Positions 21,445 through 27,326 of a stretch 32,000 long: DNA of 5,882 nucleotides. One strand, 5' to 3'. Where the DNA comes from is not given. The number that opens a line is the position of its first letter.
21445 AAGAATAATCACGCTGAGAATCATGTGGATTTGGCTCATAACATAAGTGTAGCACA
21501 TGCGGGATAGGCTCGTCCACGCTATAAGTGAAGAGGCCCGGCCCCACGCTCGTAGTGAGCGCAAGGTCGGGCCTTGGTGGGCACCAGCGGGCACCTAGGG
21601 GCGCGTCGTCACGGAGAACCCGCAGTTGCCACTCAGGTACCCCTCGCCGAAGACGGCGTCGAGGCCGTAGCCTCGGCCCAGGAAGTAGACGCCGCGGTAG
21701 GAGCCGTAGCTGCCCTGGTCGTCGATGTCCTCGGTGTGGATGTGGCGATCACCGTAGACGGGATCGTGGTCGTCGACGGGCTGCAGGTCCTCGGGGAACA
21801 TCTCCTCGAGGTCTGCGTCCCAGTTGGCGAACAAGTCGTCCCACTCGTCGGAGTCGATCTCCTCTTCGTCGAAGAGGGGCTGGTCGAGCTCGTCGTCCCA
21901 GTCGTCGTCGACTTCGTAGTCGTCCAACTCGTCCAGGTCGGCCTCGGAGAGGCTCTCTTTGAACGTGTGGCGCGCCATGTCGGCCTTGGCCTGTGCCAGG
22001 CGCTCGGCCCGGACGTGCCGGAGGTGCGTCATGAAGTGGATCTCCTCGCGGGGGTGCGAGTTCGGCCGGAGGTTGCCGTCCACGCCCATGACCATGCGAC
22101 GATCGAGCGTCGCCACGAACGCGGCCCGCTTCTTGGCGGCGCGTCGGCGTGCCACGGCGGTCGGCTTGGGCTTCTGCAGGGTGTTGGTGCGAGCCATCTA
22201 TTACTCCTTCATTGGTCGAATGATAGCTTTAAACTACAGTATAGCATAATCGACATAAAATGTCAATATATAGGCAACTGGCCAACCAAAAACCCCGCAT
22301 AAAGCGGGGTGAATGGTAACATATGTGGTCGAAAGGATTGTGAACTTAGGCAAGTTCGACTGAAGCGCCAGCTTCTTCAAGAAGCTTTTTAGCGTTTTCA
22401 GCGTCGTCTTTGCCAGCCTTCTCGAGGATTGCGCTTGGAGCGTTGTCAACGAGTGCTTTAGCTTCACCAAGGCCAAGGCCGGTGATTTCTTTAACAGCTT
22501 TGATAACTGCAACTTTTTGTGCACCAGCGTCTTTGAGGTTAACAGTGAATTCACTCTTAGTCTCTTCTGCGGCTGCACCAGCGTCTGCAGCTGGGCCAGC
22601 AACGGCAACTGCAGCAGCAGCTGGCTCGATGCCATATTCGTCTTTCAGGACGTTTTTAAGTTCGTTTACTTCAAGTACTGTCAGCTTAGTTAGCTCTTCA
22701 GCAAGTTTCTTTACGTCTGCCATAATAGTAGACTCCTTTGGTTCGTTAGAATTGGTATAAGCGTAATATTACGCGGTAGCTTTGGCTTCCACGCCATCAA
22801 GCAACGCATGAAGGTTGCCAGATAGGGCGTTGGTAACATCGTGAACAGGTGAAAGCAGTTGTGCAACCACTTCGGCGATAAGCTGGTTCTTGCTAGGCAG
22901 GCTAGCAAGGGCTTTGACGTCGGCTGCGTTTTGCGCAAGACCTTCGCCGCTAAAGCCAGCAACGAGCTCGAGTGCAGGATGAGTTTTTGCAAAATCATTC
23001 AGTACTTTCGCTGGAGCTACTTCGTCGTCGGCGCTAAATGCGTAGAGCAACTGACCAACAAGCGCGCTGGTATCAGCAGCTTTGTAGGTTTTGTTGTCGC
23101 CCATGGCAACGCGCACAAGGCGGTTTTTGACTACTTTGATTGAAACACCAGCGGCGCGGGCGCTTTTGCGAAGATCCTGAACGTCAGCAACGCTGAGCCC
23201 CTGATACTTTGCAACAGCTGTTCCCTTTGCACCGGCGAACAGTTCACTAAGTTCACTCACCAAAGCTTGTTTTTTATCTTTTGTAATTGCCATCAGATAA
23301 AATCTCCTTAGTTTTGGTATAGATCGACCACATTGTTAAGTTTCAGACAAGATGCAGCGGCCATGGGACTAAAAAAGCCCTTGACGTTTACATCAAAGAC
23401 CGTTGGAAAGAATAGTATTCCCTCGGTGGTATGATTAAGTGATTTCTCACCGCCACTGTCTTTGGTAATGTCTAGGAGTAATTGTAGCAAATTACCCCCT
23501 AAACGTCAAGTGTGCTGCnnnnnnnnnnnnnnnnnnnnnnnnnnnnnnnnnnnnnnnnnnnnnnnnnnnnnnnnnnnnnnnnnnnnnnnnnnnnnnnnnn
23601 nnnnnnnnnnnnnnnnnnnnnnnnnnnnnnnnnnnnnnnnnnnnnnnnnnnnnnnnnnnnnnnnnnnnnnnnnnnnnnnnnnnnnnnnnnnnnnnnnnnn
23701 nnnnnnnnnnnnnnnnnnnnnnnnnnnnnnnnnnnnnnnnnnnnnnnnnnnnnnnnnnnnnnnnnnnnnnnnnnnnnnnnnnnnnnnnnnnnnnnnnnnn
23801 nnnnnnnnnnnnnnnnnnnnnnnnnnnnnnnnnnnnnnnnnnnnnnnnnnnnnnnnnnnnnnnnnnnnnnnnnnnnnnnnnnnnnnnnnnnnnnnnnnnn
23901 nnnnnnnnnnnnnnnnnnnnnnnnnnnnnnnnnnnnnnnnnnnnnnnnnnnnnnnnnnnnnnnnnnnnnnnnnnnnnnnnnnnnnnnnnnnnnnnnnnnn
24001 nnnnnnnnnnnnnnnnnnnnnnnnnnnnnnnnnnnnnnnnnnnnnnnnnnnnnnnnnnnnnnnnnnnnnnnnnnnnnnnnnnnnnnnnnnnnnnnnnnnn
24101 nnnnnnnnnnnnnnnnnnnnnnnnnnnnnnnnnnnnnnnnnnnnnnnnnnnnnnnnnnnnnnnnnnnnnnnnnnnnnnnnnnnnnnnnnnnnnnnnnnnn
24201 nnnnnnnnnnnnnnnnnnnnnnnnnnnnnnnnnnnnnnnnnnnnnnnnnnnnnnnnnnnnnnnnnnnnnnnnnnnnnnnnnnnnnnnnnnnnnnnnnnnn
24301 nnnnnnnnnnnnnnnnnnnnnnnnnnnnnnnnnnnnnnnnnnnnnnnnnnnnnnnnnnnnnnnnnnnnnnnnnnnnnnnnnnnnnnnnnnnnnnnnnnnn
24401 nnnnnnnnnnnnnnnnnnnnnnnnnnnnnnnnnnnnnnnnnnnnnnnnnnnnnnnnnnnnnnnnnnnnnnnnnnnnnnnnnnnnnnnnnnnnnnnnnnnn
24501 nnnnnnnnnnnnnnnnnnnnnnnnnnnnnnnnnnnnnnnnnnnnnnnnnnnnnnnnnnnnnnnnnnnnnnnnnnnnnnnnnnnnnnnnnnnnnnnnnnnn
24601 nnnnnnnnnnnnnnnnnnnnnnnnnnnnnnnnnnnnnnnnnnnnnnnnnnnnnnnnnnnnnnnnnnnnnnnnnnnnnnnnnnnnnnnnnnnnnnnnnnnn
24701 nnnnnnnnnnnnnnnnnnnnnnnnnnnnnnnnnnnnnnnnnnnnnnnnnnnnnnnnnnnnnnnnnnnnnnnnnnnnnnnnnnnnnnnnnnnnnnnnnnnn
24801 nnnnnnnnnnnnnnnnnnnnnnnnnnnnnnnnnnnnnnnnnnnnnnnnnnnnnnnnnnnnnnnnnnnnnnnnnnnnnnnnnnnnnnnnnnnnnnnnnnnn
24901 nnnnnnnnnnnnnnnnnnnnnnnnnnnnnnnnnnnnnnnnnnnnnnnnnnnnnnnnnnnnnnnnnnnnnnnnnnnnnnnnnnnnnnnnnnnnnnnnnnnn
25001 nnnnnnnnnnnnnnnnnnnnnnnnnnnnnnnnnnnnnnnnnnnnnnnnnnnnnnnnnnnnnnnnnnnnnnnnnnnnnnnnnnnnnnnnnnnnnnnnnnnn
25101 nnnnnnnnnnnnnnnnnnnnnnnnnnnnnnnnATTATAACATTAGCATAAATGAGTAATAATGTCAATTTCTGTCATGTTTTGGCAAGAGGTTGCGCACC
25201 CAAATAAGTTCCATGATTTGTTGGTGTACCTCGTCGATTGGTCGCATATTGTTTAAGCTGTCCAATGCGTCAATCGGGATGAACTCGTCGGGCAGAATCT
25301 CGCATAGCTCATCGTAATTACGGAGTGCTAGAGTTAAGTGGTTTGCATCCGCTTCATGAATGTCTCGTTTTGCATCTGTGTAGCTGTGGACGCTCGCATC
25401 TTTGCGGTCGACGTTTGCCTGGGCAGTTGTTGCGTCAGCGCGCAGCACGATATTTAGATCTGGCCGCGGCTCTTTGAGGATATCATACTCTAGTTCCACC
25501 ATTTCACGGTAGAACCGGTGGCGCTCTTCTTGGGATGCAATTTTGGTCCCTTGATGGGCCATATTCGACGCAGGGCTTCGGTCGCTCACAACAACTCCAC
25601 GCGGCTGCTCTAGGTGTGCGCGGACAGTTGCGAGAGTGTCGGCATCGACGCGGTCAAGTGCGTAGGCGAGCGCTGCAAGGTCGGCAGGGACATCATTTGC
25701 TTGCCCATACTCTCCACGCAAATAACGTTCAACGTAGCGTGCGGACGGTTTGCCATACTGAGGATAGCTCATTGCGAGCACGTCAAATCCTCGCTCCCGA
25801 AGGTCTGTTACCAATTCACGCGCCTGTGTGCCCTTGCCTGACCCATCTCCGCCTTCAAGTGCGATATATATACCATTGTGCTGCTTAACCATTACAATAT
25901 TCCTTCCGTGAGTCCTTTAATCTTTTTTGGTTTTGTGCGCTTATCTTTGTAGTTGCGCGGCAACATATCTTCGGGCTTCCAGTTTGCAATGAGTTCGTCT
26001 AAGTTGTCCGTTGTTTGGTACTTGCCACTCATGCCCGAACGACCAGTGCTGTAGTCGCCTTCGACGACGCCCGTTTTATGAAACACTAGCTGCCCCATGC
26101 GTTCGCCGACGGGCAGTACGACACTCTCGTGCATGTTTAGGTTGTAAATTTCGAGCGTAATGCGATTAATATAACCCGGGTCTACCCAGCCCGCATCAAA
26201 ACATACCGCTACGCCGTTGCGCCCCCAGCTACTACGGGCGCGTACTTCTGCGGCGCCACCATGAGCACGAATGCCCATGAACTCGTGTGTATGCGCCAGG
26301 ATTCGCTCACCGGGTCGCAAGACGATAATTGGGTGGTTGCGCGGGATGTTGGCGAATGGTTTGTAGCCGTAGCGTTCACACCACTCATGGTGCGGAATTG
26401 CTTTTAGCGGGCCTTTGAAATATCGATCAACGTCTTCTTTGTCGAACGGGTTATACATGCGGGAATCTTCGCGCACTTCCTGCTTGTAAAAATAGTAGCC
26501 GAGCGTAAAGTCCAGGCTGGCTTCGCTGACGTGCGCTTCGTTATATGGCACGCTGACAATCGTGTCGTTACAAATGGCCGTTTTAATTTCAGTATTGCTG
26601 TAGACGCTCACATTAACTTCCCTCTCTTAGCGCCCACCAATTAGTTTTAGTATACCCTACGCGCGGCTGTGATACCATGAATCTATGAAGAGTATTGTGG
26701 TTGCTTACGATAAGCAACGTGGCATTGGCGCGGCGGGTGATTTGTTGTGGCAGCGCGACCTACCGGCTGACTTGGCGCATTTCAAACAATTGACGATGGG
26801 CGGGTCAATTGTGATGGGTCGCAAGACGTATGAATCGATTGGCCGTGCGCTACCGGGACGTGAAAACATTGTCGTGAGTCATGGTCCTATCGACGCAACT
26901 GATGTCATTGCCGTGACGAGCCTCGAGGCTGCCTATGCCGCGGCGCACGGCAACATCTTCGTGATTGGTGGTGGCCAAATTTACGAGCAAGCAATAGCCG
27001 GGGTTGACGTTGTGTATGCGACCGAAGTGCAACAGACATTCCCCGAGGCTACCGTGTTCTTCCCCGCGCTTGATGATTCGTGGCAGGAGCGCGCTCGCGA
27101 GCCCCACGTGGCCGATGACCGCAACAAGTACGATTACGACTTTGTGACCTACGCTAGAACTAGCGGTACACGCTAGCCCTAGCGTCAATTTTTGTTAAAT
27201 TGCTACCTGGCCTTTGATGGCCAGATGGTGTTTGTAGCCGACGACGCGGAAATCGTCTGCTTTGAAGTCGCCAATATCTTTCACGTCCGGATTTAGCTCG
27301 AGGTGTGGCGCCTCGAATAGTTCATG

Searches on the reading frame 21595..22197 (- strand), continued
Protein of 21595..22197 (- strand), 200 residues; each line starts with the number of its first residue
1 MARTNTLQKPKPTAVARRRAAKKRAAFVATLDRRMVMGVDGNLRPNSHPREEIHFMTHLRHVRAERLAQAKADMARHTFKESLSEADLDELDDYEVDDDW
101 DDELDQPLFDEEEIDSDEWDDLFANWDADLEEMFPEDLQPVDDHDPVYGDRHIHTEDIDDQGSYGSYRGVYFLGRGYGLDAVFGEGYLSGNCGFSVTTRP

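Call 79: find_related_loci(query=A6, collection=viral_contigs, flank=5000)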
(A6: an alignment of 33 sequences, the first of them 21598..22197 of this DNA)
Query A6 (200 aa) in viral_contigs; peptide patterns used: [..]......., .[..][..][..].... (x = any residue, [..] = any of these).
35 stretches matched a pattern, but none encodes a relative of the query by tblastn (E <= 1e-3).

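Call 80: search_dna_similar(query=window:21598-22197:-, collection=plasmids, mode=protein, max_evalue=0.1)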
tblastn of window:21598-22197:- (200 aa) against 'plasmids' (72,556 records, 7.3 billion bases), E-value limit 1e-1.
No match.

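Call 81: predict_structure(alignment_id=A6)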
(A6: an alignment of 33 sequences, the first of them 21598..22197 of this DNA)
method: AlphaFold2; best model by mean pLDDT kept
length: 200 residues; sequences in the alignment: 33
mean_pLDDT: 54.5   pTM: 0.21
mean pLDDT of the five models: 54.5, 53.6, 53.5, 53.2, 47.1
residues with pLDDT >= 90: 0; 70-90: 1; 50-70: 142; < 50: 57
segments of 3 or more residues with pLDDT < 50: 1-3, 82-99, 101-107, 139-154, 159-161, 188-193
pLDDT, mean of each block of 10 residues (from residue 1): 53 63 59 60 59 61 62 55 46 44 48 52 56 54 45 48 56 63 54 53
secondary structure, 60 per line:
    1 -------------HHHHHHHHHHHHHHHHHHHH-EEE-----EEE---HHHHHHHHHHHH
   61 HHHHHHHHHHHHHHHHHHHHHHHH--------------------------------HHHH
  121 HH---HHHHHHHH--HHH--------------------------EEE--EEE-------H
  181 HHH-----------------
elements in order: H14-33 E35-37 E43-45 H49-84 H117-122 H126-133 E165-167 E170-172 H180-183

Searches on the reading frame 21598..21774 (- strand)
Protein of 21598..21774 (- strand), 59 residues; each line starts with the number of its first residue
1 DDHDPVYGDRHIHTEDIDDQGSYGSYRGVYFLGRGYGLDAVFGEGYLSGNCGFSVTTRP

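Call 39: search_protein_families(library=pfam, proteins=[window:21598-21774:-], max_evalue=10)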
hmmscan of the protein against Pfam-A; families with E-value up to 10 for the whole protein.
seq(59 aa): 0 families

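Call 50: find_homologous_proteins(query=A4, max_evalue=0.1)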
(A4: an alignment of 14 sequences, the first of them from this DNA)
Query A4 (14 sequences): 11 candidates shared short words with the query, none scored E <= 0.1.

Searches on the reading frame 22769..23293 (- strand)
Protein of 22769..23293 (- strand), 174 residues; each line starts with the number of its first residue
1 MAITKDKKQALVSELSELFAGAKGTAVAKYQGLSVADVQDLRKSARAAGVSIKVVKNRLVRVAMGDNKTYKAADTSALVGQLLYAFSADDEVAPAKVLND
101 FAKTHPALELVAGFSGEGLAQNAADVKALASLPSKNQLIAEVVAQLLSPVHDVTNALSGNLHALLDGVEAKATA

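Call 8: search_protein_families(library=pfam, proteins=[window:22769-23293:-], max_evalue=0.01)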
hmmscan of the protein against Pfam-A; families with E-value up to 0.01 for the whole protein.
window:22769-23293:- (174 aa): 2 families
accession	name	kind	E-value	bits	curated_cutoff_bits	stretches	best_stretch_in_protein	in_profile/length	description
PF00466.25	Ribosomal_L10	-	1.2e-24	86.7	22.8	1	4-103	2-100/100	Ribosomal protein L10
PF18011.7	Catalase_C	-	0.004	17.2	24.6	0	30-76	12-55/150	C-terminal domain found in long catalases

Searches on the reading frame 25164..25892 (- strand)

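Call 85: search_protein_families(library=pfam, proteins=[window:25164-25892:-], max_evalue=0.00001)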
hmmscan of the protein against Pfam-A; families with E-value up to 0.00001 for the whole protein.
window:25164-25892:- (242 aa): 1 family
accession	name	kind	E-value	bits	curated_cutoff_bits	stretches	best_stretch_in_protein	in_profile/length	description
PF02223.23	Thymidylate_kin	-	2.5e-13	50.6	27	1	12-215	1-180/185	Thymidylate kinase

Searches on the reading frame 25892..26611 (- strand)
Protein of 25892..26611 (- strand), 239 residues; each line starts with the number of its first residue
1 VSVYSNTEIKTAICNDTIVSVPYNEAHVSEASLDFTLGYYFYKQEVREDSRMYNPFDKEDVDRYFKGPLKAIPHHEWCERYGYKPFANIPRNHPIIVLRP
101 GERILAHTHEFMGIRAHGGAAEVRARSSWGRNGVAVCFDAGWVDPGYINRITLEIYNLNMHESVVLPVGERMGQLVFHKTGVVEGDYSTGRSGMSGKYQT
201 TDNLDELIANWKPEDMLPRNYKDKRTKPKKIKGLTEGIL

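Call 85: search_protein_families(library=pfam, proteins=[window:25892-26611:-], max_evalue=0.00001)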
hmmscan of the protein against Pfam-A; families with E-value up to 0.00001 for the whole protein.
window:25892-26611:- (239 aa): 1 family
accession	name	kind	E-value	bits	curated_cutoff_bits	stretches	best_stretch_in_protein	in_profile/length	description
PF22769.1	DCD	-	1.3e-29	103.7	27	1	4-179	2-152/153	dCTP deaminase-like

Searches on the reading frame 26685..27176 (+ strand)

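Call 85: search_protein_families(library=pfam, proteins=[window:26685-27176:+], max_evalue=0.00001)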
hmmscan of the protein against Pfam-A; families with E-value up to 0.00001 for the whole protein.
window:26685-27176:+ (163 aa): 1 family
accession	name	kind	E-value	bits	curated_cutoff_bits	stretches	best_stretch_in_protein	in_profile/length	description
PF00186.24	DHFR_1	-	2.2e-47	161.1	25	1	3-158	3-159/159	Dihydrofolate reductase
